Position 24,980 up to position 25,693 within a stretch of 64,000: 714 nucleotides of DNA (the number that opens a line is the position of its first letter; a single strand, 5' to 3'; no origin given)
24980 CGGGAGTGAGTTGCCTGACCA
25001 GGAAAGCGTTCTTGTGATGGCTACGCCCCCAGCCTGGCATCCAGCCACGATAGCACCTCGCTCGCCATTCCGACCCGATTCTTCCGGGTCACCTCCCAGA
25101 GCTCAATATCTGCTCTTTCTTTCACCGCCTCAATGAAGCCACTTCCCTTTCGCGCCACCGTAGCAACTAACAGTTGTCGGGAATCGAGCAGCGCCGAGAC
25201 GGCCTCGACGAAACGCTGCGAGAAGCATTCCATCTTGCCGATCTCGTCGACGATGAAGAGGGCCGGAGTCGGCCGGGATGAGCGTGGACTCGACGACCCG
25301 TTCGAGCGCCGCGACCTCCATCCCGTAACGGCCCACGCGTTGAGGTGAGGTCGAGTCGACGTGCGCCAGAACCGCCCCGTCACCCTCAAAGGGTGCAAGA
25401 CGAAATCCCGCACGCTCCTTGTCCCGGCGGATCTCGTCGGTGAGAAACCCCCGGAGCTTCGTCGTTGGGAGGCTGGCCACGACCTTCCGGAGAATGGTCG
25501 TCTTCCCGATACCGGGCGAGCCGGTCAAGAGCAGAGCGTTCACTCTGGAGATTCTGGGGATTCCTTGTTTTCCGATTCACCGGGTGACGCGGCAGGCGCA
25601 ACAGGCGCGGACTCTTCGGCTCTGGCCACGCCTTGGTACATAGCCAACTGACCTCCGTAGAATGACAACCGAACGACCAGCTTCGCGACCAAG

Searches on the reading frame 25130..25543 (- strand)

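Call 28: search_protein_families(library=pfam, proteins=[window:25130-25543:-], max_evalue=0.00001)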
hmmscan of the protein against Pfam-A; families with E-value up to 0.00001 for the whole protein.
window:25130-25543:- (137 aa): 1 family
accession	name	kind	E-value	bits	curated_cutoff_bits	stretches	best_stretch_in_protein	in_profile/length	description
PF03266.21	NTPase_1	-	5.8e-18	65.7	23.9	1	4-86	2-87/168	NTPase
